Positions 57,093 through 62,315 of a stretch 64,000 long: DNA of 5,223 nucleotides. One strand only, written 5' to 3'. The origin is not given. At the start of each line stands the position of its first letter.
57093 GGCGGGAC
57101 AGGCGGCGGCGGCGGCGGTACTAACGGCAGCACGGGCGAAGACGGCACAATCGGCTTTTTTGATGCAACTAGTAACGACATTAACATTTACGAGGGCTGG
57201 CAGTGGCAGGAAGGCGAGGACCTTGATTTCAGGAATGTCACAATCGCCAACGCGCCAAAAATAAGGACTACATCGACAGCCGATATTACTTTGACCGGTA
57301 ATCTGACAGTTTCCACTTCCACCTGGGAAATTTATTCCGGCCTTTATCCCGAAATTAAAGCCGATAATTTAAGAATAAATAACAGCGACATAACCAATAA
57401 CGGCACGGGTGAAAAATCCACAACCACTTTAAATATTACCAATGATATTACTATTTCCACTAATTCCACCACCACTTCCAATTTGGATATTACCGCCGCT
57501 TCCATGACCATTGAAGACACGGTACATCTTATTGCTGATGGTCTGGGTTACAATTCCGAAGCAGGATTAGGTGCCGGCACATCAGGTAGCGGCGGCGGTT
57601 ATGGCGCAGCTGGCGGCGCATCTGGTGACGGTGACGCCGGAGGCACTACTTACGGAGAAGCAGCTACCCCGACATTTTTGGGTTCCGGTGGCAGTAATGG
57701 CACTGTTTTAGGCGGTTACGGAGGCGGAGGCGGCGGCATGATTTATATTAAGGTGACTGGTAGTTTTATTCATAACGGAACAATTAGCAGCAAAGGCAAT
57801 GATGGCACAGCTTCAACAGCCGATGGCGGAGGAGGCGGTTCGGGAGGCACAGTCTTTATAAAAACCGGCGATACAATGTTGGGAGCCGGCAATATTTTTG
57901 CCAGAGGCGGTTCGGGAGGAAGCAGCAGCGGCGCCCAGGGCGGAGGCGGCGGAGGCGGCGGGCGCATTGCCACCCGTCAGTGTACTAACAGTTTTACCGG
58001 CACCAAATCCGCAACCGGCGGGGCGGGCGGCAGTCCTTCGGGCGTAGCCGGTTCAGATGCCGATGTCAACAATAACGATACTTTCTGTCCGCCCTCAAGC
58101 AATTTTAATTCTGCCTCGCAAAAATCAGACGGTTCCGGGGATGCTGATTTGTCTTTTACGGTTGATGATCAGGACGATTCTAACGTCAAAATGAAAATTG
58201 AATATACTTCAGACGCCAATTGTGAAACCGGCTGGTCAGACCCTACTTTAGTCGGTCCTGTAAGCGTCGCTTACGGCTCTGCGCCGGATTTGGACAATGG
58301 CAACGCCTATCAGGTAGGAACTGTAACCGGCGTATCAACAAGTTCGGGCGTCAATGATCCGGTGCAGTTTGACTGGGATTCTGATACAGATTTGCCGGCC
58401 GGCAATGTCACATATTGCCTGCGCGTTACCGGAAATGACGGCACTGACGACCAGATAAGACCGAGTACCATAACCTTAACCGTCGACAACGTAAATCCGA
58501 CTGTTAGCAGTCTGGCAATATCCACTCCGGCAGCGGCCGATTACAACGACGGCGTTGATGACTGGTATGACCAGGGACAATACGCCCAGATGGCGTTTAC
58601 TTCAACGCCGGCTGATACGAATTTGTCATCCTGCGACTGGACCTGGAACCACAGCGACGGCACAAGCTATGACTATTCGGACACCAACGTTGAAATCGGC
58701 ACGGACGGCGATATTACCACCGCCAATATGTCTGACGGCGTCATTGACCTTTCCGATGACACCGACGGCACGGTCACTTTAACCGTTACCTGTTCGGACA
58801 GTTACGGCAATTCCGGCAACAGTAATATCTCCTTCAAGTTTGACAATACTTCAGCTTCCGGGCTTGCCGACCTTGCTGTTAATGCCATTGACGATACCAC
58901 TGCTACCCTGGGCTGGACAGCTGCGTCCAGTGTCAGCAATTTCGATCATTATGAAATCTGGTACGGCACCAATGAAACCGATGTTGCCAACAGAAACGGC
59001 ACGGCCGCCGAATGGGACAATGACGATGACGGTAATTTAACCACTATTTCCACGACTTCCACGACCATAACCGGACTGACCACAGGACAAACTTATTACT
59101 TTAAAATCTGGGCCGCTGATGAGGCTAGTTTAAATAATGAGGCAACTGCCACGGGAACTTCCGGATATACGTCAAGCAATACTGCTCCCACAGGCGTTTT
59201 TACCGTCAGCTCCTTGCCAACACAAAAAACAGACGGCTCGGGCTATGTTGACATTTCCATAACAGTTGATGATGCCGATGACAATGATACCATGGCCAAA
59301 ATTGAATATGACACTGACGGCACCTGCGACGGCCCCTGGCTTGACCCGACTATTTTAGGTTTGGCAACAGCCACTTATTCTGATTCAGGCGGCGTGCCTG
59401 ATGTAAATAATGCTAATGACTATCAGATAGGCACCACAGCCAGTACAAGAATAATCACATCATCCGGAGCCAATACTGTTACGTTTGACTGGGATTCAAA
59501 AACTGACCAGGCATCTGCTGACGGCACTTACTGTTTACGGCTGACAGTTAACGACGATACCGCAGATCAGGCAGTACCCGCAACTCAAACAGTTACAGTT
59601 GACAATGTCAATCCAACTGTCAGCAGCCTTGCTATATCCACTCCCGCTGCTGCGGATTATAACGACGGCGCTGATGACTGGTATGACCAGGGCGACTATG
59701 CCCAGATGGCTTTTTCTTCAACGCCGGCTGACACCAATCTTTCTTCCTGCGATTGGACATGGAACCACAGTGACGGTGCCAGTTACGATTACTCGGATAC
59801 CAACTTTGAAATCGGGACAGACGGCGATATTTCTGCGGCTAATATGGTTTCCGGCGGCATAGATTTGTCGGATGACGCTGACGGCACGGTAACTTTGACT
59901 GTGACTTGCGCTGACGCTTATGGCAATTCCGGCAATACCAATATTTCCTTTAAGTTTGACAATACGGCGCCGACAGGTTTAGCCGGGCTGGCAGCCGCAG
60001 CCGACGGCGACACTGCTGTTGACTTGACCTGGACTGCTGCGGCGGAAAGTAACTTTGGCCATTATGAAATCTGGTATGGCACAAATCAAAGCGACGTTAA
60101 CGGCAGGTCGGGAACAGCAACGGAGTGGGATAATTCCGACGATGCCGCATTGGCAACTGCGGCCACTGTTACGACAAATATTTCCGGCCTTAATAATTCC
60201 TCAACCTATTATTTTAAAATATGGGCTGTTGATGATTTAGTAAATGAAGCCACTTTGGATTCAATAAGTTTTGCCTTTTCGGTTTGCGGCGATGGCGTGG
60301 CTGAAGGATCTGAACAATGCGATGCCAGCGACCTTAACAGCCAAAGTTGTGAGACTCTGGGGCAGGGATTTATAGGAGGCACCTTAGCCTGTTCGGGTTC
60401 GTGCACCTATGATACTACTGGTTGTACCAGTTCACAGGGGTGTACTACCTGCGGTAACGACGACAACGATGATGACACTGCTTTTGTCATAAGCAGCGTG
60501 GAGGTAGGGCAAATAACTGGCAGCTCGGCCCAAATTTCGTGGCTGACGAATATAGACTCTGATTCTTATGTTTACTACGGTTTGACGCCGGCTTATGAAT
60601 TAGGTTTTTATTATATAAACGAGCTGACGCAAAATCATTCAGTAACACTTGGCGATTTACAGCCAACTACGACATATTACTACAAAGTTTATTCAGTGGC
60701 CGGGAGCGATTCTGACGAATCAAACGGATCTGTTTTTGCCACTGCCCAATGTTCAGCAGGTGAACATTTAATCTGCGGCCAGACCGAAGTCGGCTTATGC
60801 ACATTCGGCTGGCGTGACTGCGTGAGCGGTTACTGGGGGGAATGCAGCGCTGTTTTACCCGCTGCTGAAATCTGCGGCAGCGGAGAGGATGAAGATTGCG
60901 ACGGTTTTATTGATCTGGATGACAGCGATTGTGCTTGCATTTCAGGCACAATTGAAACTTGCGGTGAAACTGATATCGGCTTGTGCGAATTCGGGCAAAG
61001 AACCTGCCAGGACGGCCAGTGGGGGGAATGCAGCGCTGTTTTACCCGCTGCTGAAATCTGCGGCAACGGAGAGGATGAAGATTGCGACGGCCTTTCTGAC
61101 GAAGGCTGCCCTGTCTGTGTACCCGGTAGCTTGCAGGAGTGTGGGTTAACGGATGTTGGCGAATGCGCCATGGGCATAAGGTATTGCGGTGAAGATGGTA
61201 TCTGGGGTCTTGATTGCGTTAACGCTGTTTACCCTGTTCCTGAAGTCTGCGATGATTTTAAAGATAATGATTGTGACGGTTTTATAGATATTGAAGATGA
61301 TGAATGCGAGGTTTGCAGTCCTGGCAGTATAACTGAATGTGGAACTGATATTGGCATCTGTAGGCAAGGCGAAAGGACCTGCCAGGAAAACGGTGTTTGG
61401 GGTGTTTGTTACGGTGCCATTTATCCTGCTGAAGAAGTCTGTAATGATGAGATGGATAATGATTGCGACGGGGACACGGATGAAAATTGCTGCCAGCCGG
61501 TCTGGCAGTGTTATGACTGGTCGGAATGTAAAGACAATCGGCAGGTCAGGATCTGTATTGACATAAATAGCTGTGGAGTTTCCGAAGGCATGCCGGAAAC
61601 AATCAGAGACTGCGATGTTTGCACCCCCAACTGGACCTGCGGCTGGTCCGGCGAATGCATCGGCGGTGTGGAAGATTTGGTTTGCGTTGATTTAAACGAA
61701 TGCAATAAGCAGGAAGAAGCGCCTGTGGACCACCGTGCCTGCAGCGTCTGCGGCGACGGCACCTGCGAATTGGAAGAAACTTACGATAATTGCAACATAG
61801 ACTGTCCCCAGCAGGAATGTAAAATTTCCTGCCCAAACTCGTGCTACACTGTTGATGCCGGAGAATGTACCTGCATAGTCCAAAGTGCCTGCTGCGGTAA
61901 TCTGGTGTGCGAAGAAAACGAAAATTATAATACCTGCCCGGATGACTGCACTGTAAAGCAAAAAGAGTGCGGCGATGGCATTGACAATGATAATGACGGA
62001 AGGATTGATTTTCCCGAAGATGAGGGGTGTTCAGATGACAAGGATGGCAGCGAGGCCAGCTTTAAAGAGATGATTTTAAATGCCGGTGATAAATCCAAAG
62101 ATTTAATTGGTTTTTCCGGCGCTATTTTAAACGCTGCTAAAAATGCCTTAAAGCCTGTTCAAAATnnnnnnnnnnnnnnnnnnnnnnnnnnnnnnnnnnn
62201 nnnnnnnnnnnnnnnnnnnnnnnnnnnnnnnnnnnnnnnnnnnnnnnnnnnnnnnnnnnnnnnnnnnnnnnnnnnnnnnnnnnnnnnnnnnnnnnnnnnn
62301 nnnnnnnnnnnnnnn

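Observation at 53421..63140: Mosaic architecture of the giant surface protein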

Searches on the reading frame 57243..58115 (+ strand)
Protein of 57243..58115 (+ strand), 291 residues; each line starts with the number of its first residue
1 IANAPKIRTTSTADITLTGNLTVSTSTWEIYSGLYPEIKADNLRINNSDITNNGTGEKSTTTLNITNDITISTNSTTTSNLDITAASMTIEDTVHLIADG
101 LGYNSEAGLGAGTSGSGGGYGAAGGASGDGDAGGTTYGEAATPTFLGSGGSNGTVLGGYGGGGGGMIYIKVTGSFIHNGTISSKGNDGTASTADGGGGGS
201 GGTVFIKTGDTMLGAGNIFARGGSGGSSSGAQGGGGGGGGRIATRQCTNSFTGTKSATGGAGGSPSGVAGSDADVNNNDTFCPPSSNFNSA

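Call 19: search_protein_families(library=pfam, proteins=[window:57243-58115:+], max_evalue=10)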
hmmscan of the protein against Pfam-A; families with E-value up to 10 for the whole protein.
window:57243-58115:+ (291 aa): 0 families

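Call 20: search_protein_families(library=ncbifam, proteins=[window:57243-58115:+], max_evalue=10)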
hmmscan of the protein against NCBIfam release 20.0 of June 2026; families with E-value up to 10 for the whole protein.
window:57243-58115:+ (291 aa): 1 family
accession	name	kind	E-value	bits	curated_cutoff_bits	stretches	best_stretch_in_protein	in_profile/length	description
NF047640.1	gliding_AgmC_N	equivalog_domain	2.5e-06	26.7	275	1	10-261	142-410/412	adventurous gliding motility protein AgmC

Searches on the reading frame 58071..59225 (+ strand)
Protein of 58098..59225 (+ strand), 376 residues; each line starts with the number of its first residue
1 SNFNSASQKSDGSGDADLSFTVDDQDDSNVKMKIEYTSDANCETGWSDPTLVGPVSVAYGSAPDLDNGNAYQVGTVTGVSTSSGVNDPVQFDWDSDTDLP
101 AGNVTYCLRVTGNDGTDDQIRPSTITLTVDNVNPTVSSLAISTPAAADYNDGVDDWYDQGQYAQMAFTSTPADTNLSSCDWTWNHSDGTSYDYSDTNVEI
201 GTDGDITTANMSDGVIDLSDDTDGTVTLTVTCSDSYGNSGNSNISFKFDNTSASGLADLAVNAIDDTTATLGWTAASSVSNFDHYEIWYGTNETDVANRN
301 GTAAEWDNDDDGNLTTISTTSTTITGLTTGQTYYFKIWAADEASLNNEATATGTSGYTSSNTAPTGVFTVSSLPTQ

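Call 19: search_protein_families(library=pfam, proteins=[window:58098-59225:+], max_evalue=10)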
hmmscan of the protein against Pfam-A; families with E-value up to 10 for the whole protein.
window:58098-59225:+ (376 aa): 4 families
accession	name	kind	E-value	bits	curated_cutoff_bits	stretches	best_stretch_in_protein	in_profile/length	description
PF00041.27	fn3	-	6.8e-07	29.9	25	1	258-343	5-72/84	Fibronectin type III domain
PF16656.11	Pur_ac_phosph_N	-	0.00034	21.6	30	1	259-341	6-82/93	Purple acid Phosphatase, N-terminal domain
PF10179.15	NDNF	-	0.0092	16.5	27.3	1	316-355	85-123/127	Neuron-derived neurotrophic factor, first Fn(III) domain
PF23608.1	Ig_ILCR1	-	0.17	12.4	27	1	267-344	17-90/114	ILCR1 Ig-like domain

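Call 20: search_protein_families(library=ncbifam, proteins=[window:58098-59225:+], max_evalue=10)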
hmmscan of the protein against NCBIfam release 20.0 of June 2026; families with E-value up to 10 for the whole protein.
window:58098-59225:+ (376 aa): 0 families

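Call 44: search_solved_structures(query=window:58098-59225:+, max_evalue=1)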
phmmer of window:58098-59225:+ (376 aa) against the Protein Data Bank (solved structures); distinct sequences matched with E-value up to 1: 5.
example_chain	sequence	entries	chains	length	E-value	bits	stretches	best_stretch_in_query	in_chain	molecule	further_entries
8q6t_I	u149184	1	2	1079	1.5e-05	27.8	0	314-344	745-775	Titin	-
3lpw_A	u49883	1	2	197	0.012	18.3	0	312-346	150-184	A77-A78 domain from Titin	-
8g4l_bm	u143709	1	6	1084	0.02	17.5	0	312-346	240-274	Titin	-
2yux_A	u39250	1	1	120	0.053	16.1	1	319-356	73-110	Myosin-binding protein C, slow-type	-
3teu_A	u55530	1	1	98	0.053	16.1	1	257-355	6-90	Fibcon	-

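Call 75: find_related_loci(query=A6, collection=metagenome_contigs, flank=10000)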
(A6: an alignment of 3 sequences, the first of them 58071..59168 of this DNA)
Query A6 (366 aa) in metagenome_contigs; peptide patterns used: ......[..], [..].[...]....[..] (x = any residue, [..] = any of these).
224 stretches matched a pattern; 77 encode a relative of the query (tblastn E <= 1e-3); 74 distinct loci.
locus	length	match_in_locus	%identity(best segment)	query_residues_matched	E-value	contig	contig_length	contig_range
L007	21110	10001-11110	55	1-366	4e-116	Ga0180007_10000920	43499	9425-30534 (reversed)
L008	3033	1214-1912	51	8-353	8e-37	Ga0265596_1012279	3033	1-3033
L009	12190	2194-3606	44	1-351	2e-30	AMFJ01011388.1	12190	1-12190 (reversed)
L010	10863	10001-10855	62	8-350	1e-30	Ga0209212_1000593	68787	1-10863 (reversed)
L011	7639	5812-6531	50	11-365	2e-30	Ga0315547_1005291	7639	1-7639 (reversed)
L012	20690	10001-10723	51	8-364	8e-29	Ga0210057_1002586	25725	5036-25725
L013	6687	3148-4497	31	1-361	1e-28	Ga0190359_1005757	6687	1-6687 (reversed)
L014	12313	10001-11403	48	16-352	1e-27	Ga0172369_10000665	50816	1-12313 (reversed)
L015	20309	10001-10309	61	255-359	1e-27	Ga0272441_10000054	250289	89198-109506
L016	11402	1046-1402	52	8-123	3e-27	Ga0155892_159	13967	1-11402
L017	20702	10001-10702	53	6-360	2e-27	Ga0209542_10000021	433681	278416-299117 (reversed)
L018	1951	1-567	49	42-350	3e-27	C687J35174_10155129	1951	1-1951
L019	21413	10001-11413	60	3-364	7e-27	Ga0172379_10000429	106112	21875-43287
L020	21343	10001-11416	43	8-350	3e-27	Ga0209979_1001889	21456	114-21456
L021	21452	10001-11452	50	4-364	2e-26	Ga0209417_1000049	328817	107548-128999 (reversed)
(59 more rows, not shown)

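Call 91: search_protein_families(library=ncbifam, proteins=[L007:6317-8155:+], max_evalue=0.001)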
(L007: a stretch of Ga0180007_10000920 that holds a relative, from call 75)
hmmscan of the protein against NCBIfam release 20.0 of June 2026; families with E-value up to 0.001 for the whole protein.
L007:6317-8155:+ (613 aa): 0 families

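Call 92: search_protein_families(library=pfam, proteins=[L007:6317-8155:+], max_evalue=0.001)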
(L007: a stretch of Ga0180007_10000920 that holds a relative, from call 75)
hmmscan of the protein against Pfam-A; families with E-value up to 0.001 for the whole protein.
L007:6317-8155:+ (613 aa): 1 family
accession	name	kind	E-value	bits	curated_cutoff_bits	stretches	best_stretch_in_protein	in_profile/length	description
PF25778.1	DUF7948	-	2.7e-07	31.3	27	1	278-378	77-174/214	Domain of unknown function (DUF7948)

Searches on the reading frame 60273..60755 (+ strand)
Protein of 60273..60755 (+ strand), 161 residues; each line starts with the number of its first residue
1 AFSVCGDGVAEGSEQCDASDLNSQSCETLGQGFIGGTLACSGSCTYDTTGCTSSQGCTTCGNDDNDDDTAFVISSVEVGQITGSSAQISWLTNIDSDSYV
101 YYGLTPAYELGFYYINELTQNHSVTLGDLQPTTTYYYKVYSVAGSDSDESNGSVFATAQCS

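Call 19: search_protein_families(library=pfam, proteins=[window:60273-60755:+], max_evalue=10)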
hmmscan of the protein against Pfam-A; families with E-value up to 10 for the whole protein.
window:60273-60755:+ (161 aa): 3 families
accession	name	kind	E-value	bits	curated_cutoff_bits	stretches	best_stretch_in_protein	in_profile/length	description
PF16656.11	Pur_ac_phosph_N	-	2.5e-08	34.8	30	1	76-145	6-84/93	Purple acid Phosphatase, N-terminal domain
PF00041.27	fn3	-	8.9e-06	26.3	25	1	75-151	5-79/84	Fibronectin type III domain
PF13948.11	DUF4215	-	0.085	13.6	27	1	3-26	19-43/47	Domain of unknown function (DUF4215)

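Call 20: search_protein_families(library=ncbifam, proteins=[window:60273-60755:+], max_evalue=10)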
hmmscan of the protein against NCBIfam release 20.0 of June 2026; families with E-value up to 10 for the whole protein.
window:60273-60755:+ (161 aa): 0 families

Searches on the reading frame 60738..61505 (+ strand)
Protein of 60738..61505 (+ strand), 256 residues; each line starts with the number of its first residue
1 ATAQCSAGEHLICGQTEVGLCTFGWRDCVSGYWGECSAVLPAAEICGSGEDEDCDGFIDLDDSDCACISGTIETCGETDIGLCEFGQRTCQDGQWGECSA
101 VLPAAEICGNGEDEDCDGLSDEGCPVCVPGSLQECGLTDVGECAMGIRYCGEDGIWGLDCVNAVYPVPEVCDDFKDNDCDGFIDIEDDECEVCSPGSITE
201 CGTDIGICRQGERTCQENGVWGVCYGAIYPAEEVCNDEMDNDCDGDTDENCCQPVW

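Call 19: search_protein_families(library=pfam, proteins=[window:60738-61505:+], max_evalue=10)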
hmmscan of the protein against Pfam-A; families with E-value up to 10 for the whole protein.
window:60738-61505:+ (256 aa): 1 family
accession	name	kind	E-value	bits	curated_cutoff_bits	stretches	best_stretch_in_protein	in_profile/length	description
PF11617.13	Cu-binding_MopE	-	2.3e-13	50.6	27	4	231-249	13-30/30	Putative metal-binding motif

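Call 20: search_protein_families(library=ncbifam, proteins=[window:60738-61505:+], max_evalue=10)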
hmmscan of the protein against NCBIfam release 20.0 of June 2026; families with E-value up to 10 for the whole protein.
window:60738-61505:+ (256 aa): 1 family
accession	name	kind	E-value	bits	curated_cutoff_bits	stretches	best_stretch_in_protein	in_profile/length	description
NF033662.1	acid_disulf_rpt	repeat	0.00034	20.3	41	3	43-66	4-27/32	acidic double-disulfide repeat-containing protein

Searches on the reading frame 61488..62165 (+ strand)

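Call 19: search_protein_families(library=pfam, proteins=[window:61488-62165:+], max_evalue=10)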
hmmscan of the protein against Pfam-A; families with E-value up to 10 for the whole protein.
window:61488-62165:+ (226 aa): 1 family
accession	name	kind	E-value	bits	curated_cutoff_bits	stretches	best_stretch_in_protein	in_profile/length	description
PF13202.12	EF-hand_5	-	6.3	6.9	25.9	1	165-177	8-20/25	EF hand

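Call 20: search_protein_families(library=ncbifam, proteins=[window:61488-62165:+], max_evalue=10)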
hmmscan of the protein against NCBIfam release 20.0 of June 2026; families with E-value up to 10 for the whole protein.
window:61488-62165:+ (226 aa): 0 families
